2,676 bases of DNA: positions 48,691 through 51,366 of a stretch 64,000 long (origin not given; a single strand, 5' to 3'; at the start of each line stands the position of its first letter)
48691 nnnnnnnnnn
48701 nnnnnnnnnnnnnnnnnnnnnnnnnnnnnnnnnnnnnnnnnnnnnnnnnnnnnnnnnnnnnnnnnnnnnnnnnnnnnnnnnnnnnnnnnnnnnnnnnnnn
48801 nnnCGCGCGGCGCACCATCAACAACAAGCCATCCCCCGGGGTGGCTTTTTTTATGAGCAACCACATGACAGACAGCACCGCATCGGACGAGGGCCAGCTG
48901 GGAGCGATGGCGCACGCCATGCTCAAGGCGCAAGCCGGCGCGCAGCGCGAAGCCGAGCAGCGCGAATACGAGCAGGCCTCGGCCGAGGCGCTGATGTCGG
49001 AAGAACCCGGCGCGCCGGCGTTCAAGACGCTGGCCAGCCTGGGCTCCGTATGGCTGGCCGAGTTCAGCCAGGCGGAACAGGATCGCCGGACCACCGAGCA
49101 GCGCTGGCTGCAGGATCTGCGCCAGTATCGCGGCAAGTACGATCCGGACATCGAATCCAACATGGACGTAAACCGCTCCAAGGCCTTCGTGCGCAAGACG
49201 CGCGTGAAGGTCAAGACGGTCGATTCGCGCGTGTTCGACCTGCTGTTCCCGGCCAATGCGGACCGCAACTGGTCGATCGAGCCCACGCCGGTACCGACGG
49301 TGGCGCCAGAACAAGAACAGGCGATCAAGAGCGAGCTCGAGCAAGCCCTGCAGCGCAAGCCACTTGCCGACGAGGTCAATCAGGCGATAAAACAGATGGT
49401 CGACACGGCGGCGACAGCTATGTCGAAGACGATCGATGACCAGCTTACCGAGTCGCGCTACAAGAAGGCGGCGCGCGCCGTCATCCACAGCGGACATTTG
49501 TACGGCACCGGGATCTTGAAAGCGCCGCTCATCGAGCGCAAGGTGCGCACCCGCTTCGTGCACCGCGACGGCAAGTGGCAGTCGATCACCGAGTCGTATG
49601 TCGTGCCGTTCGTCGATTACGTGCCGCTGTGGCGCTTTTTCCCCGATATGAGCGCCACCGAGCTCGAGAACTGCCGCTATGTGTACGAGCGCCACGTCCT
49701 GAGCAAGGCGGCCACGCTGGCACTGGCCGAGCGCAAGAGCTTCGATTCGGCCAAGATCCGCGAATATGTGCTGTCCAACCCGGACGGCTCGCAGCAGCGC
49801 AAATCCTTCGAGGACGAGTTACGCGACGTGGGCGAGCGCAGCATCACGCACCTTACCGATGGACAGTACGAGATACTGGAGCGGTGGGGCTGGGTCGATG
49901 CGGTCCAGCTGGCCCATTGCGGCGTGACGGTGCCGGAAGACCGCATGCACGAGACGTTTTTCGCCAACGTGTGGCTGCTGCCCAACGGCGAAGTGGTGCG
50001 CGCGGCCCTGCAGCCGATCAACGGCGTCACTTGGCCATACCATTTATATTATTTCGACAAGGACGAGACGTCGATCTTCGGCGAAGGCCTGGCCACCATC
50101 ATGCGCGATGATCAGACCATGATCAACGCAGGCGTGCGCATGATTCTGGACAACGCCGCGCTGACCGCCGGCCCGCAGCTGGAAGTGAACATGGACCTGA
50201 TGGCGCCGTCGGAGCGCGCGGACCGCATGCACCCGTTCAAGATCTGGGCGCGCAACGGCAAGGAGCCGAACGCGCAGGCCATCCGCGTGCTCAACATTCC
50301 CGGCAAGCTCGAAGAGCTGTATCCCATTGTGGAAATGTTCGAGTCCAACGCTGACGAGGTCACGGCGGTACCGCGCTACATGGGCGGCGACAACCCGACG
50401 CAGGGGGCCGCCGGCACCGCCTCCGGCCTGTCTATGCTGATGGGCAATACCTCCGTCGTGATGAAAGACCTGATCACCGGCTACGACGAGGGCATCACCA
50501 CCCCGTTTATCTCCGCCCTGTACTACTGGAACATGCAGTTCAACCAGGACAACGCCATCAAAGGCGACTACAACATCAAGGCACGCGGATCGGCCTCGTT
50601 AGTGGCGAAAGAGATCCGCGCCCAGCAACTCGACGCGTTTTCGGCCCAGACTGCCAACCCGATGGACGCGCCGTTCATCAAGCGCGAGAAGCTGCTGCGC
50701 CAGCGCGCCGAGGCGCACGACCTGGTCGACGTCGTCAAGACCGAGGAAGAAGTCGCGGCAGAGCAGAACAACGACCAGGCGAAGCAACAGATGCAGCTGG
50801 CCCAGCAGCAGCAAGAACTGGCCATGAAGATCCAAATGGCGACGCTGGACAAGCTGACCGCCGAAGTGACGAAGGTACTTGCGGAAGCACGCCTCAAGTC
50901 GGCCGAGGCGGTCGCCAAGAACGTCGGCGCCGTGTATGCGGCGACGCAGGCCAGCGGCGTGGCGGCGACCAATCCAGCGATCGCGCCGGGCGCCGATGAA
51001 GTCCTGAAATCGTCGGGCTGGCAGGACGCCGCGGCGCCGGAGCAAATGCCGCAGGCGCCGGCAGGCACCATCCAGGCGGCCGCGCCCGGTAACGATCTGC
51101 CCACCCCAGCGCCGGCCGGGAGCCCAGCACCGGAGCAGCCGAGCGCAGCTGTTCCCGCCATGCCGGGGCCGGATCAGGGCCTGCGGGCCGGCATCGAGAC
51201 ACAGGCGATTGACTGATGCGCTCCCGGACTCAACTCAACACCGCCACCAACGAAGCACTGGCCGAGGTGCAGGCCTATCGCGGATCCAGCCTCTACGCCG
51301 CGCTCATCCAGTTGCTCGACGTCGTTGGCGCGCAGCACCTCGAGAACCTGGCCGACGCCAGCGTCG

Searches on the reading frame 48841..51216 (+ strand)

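Call 31: search_protein_families(library=pfam, proteins=[window:48841-51216:+], max_evalue=0.0001)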
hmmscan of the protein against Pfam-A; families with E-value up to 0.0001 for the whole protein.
window:48841-51216:+ (791 aa): 1 family
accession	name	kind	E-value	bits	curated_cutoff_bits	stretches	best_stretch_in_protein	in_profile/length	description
PF23899.1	SU10_portal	-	1.1e-11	44.3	30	1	200-538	171-448/593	Phage SU10 portal protein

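Call 63: search_protein_families(library=phrogs, proteins=[window:48841-51216:+], max_evalue=0.0001)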
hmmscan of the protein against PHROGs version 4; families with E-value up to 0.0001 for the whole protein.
window:48841-51216:+ (791 aa): 3 families
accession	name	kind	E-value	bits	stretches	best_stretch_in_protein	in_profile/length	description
phrog_332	-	connector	1.4e-45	156.7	1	73-667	16-544/560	head-tail adaptor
phrog_1216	-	head and packaging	7.4e-15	55.5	1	256-531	212-476/714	portal protein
phrog_156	-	head and packaging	3.2e-07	30.1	1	335-526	233-423/681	portal protein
